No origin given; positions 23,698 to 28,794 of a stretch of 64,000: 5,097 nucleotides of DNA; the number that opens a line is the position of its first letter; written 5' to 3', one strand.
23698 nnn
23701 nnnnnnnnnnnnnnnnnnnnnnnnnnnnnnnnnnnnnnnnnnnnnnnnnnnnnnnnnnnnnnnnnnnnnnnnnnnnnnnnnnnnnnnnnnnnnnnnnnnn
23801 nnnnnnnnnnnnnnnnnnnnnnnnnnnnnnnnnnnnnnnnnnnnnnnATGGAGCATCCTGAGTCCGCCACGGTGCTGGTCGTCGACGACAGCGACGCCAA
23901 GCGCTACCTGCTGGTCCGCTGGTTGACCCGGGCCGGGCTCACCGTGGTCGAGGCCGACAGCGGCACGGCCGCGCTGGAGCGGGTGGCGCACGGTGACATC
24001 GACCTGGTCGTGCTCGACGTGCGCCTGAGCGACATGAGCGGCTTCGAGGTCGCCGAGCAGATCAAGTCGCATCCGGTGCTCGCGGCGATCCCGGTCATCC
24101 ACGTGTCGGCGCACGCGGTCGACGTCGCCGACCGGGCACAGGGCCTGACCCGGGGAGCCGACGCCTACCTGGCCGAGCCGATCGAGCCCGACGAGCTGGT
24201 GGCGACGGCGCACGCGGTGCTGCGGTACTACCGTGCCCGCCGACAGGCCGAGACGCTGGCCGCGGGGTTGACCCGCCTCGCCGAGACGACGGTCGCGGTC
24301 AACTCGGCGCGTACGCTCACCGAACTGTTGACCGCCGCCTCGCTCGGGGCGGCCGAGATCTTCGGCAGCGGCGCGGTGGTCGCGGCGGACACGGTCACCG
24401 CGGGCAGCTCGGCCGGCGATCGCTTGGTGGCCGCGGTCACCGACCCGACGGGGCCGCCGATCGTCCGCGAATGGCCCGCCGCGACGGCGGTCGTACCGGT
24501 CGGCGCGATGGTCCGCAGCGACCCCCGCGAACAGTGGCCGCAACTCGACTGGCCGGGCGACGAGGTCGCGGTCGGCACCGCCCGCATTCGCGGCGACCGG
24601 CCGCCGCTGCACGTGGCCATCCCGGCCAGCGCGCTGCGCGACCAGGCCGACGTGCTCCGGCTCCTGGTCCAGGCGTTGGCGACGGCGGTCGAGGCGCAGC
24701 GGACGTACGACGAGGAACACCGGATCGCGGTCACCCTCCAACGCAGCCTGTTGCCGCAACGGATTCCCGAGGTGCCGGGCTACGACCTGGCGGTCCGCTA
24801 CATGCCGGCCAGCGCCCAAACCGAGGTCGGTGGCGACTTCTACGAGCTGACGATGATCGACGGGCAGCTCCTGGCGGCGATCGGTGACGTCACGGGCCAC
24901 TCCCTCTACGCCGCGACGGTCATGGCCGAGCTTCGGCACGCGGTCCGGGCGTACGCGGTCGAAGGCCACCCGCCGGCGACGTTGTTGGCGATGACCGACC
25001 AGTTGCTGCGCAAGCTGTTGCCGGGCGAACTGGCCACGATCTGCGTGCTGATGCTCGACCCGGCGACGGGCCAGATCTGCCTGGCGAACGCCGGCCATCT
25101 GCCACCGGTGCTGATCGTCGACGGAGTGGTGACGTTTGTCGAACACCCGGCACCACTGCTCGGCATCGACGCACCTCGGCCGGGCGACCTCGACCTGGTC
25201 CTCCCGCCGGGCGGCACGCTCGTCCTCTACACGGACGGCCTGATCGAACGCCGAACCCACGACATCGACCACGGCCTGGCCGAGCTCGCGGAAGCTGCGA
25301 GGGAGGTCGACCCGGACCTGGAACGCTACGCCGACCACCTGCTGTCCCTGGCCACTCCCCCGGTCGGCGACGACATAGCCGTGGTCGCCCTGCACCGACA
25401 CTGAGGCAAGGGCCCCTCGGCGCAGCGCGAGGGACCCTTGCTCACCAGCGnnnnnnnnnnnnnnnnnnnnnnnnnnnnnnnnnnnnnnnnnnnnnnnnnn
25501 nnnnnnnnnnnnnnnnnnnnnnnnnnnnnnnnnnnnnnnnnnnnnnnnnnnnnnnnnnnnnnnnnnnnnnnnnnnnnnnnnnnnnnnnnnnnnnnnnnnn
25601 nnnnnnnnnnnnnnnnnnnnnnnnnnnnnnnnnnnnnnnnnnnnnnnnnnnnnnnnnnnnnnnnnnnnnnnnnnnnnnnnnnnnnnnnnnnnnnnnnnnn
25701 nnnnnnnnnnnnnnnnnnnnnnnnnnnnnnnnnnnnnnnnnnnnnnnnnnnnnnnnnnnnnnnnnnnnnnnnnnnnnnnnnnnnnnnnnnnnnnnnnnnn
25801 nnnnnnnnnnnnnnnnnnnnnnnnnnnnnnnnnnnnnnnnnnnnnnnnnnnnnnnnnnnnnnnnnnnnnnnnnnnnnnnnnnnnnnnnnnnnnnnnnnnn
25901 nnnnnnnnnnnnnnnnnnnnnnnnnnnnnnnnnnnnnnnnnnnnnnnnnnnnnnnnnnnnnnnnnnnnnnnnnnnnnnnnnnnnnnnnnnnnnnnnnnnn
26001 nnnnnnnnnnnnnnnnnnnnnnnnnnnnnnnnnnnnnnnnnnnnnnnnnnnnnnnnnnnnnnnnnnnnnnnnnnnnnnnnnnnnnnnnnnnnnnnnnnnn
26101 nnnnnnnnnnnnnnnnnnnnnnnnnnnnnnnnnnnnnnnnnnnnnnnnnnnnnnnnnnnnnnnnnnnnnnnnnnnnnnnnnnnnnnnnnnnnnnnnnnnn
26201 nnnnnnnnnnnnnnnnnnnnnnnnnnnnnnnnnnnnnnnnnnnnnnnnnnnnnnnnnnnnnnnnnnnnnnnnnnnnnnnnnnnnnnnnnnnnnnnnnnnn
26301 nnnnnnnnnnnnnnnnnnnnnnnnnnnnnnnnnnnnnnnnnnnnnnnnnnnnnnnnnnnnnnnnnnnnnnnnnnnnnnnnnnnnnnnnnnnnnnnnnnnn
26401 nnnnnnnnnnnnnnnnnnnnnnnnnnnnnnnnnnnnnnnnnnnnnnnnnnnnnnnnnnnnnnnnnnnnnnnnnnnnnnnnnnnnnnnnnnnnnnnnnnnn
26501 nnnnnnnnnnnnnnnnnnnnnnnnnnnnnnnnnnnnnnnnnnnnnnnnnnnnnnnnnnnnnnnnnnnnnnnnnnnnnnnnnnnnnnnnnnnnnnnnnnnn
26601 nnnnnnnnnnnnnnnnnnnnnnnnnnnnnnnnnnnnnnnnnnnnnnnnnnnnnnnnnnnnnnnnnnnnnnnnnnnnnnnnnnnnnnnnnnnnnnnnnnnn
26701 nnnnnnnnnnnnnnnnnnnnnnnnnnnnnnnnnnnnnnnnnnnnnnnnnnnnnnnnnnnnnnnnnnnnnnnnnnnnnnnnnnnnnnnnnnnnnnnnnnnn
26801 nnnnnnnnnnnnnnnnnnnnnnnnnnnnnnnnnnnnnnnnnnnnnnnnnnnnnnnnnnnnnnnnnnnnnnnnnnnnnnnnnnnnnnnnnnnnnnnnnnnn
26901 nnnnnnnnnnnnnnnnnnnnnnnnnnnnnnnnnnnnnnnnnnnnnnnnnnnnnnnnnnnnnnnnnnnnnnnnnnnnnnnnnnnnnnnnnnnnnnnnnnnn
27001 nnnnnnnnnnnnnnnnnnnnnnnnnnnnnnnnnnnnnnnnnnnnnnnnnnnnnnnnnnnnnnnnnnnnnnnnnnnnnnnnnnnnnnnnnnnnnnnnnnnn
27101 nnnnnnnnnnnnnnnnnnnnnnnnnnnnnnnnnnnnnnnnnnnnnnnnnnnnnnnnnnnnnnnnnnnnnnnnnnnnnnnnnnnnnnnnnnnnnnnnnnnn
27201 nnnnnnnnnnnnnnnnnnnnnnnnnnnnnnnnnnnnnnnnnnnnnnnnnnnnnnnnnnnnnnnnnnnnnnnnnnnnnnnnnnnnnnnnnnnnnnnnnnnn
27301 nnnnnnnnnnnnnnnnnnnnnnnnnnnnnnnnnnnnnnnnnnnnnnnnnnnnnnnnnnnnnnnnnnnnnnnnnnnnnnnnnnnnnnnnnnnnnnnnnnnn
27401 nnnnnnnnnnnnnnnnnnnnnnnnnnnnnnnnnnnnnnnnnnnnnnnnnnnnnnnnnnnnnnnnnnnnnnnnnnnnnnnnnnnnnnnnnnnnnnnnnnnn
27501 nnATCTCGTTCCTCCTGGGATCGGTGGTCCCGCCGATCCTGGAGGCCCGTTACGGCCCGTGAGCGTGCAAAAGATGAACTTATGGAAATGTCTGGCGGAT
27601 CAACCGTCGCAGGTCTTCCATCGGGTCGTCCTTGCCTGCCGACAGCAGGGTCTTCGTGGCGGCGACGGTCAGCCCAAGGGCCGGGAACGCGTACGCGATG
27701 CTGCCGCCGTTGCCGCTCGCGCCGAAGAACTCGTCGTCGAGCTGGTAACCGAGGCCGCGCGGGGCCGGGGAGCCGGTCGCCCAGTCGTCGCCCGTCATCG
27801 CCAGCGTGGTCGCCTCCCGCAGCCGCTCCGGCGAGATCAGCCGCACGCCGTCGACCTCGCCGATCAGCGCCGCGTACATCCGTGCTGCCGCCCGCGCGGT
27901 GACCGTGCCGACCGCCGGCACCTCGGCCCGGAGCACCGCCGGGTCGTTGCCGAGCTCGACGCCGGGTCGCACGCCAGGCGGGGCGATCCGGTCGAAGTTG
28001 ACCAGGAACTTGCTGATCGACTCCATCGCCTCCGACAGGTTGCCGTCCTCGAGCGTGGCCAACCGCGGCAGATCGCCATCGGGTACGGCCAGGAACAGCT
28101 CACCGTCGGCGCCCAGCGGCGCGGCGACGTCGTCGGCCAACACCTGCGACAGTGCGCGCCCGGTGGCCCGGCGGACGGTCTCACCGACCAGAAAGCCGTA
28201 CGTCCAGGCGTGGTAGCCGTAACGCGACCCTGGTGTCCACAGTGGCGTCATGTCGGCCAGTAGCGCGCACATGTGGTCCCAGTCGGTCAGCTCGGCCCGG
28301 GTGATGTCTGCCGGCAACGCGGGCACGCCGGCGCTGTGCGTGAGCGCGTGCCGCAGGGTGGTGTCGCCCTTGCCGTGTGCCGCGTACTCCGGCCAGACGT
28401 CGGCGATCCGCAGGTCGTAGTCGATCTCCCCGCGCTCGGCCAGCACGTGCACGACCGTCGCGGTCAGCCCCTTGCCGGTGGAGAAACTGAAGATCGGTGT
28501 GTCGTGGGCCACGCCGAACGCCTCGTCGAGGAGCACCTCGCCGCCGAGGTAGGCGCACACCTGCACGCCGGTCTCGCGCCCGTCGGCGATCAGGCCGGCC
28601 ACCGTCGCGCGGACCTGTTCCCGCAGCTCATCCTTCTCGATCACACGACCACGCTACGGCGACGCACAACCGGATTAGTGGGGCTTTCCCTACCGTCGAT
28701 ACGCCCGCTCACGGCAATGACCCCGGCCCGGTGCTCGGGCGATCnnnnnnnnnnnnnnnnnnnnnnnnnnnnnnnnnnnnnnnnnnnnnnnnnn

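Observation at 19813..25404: Six-gene stressosome-like cascade wired to a two-component system and two PP2C phosphatases, with no sigma factor in the operon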

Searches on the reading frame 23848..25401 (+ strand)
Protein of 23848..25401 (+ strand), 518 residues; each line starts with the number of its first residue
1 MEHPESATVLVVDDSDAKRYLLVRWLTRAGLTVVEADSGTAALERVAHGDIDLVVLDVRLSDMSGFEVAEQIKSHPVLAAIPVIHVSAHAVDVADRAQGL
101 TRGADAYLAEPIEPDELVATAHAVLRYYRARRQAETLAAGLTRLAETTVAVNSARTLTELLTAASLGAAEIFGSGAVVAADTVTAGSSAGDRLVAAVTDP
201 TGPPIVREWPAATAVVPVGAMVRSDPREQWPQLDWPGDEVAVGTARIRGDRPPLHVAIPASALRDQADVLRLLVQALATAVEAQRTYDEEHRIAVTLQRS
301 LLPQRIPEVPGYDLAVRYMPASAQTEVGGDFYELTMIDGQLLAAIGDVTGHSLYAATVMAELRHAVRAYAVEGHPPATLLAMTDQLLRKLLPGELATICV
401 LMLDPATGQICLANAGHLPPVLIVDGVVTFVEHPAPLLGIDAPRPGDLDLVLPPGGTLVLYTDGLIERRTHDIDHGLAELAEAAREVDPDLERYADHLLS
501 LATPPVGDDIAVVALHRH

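Call 7: search_protein_families(library=pfam, proteins=[window:23848-25401:+], max_evalue=0.01)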
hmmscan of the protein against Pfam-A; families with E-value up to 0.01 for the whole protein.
window:23848-25401:+ (518 aa): 2 families
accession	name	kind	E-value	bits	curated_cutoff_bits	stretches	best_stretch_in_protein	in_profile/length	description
PF07228.17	SpoIIE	-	7.3e-41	140.7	25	1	338-517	2-191/192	Stage II sporulation protein E (SpoIIE)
PF00072.30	Response_reg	-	2.8e-23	82.7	30.2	1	9-120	1-109/111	Response regulator receiver domain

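Call 8: search_protein_families(library=ncbifam, proteins=[window:23848-25401:+], max_evalue=0.01)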
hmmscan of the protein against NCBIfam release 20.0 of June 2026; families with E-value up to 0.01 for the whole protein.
window:23848-25401:+ (518 aa): 91 families (the best 25 are shown)
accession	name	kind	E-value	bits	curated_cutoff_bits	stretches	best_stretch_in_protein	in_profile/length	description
NF007135.0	PRK09581.1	equivalog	3.5e-24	85.4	474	1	6-126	2-121/457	PleD family two-component system response regulator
TIGR02154.1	PhoB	equivalog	3.8e-24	85.3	296.2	1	6-155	2-150/226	phosphate regulon transcriptional regulator PhoB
NF045944.1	ResRegRpaBCyano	equivalog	1e-22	80.6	330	1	10-152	1-141/229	response regulator transcription factor RpaB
NF008296.0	PRK11083.1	equivalog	1.3e-22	80.4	273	1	6-144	3-138/228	two-component system response regulator CreB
NF045505.1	RR_RssB_Pseudo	equivalog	6.1e-22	78.2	700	2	5-128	4-122/394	two-component system response regulator RssB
NF041866.1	EpsW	equivalog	1.9e-20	72.8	200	1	4-130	3-130/131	exopolysaccharide biosynthesis response regulator EpsW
NF033120.0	vanR_FM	exception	7.2e-20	71.6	460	1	7-135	4-128/231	vancomycin resistance response regulator transcription factor, VanR-F/VanR-M family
NF033117.2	vanR_ACDEGLN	exception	1.7e-19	70.3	350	1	9-136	1-124/226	VanR-ABDEGLN family response regulator transcription factor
NF007005.1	PRK09468.1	equivalog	1.7e-19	70.2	331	1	6-129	3-123/237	osmolarity response regulator transcription factor OmpR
NF040689.1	MtrAB_MtrA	equivalog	5.3e-19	68.4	300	1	9-147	1-134/219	MtrAB system response regulator MtrA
NF012227.0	AdeR_RR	equivalog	8.9e-19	67.9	340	1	6-134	11-135/239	efflux system response regulator transcription factor AdeR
NF053854.1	RespRegPhoBBctds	equivalog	1.4e-18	67.1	270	1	9-135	1-125/225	two-component system response regulator PhoB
NF045991.1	RespRegCtrARhodob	equivalog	1e-17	64.7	350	1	9-138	3-129/224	response regulator transcription factor CtrA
NF008318.0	PRK11107.1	equivalog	4.2e-17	61.5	890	1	5-135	666-791/920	two-component sensor histidine kinase BarA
NF008034.0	PRK10766.1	equivalog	1.3e-16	60.9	275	1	7-152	3-147/231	two-component system response regulator TorR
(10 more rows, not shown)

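Call 94: search_solved_structures(query=window:23848-25401:+, max_evalue=0.01)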
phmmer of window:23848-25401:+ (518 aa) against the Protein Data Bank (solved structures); distinct sequences matched with E-value up to 0.01: 243 (the best 60 are shown).
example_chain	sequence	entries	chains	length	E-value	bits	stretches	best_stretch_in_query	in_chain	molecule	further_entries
3ke6_A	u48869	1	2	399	2.4e-25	92.5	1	305-487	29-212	Protein Rv1364c/MT1410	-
3eq2_A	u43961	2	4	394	7.2e-18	67.8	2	3-127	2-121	Probable two-component response regulator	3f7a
9g85_A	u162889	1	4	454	3.6e-17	65.5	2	6-128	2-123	Response regulator PleD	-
2wb4_A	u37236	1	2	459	3.6e-17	65.5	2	6-128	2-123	DIGUANYLATE CYCLASE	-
9g86_A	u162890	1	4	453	4.7e-17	65.1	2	6-128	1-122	Response regulator PleD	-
1w25_A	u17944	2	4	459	5.2e-17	65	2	6-128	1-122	STALKED-CELL DIFFERENTIATION CONTROLLING PROTEIN | RESPONSE REGULATOR PLED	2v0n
5x5j_A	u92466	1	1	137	3.8e-15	58.8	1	8-129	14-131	AdeR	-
5xjp_A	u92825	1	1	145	4.2e-15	58.7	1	8-129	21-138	AdeR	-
3t6k_A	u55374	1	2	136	5.4e-15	58.3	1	7-125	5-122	Response regulator receiver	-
7cci_A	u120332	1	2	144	8.7e-15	57.6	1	8-129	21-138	AdeR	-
1mvo_A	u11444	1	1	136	2.1e-14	56.4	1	8-132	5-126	PhoP response regulator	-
6zxc_A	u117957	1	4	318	4.5e-13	52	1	8-133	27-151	Putative GGDEF/response regulator receiver domain protein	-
6zxm_A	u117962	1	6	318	4.7e-13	51.9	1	8-133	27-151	Putative GGDEF/response regulator receiver domain protein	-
12aw_A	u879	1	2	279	5.4e-13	51.7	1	2-150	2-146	HYBRID TWO-COMPONENT SYSTEM PROTEIN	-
5e3j_A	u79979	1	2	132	5.7e-13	51.6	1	8-126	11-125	Response regulator RstA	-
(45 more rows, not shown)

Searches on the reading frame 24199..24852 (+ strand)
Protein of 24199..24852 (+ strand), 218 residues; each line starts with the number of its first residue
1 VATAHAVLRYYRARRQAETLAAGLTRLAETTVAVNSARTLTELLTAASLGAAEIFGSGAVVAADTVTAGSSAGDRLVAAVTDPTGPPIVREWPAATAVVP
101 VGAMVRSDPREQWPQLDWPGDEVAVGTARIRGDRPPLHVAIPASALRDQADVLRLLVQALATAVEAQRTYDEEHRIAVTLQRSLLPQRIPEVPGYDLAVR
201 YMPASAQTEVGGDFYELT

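Call 53: search_protein_families(library=pfam, alignment_id=A3, max_evalue=1)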
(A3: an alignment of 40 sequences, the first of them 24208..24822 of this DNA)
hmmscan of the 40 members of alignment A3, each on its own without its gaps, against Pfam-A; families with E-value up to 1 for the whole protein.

A. member 1, window:24208-24822:+ (205 aa): 0 families

B. families by the number of members that match (of 40 scanned): 7 families
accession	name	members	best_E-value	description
PF17079.10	SOTI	3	0.024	Male-specific protein scotti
PF18797.7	APC_rep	3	0.082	Adenomatous polyposis coli (APC) repeat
PF03709.21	OKR_DC_1_N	1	0.019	Orn/Lys/Arg decarboxylase, N-terminal domain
PF24035.1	DUF7344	1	0.12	Domain of unknown function (DUF7344)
PF17853.6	GGDEF_2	1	0.16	GGDEF-like domain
PF16181.10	RelB_transactiv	1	0.16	RelB transactivation domain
PF00023.36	Ank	1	0.18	Ankyrin repeat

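Call 54: search_solved_structures(query=A3, max_evalue=1)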
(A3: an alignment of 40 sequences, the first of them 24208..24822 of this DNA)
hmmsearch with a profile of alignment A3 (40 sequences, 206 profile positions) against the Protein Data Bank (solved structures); distinct sequences matched with E-value up to 1: 1.
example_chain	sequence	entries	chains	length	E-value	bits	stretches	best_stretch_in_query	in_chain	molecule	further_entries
9lyt_A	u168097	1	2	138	0.79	12.2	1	62-129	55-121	Basic pathogenesis-related protein PR-1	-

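Call 85: predict_structure(protein=window:24199-24852:+)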
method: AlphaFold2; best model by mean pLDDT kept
length: 218 residues; sequences in the alignment: 1
mean_pLDDT: 45.9   pTM: 0.28
mean pLDDT of the five models: 45.9, 39.1, 38.4, 38.2, 34.4
residues with pLDDT >= 90: 3; 70-90: 32; 50-70: 42; < 50: 141
segments of 3 or more residues with pLDDT < 50: 27-142, 195-197, 199-203, 205-215
pLDDT, mean of each block of 10 residues (from residue 1): 53 62 51 39 40 31 27 28 31 28 27 31 29 32 57 74 78 85 66 51 44 45
secondary structure, 60 per line:
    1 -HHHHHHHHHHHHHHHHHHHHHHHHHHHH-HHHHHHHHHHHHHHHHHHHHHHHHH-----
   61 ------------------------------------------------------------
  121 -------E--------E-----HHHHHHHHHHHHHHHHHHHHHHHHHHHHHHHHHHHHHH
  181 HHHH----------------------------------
elements in order: H2-29 H31-55 H143-184

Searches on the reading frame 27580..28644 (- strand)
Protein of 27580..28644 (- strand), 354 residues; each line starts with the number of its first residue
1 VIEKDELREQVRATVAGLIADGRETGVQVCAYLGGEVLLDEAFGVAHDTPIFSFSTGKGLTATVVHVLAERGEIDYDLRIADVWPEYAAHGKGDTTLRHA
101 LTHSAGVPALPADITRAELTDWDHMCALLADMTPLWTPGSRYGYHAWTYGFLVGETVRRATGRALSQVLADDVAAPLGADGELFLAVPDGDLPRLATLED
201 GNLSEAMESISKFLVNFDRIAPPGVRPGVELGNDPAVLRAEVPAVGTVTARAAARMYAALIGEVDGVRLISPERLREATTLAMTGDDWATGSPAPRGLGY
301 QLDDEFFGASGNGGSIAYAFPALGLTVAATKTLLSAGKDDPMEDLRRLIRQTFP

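Call 37: search_protein_families(library=pfam, proteins=[window:27580-28644:-], max_evalue=0.001)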
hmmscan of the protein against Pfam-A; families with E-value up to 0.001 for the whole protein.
window:27580-28644:- (354 aa): 1 family
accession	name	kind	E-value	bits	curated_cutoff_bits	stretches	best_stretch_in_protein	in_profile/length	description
PF00144.29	Beta-lactamase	-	3.8e-51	174.7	27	1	12-343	2-320/329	Beta-lactamase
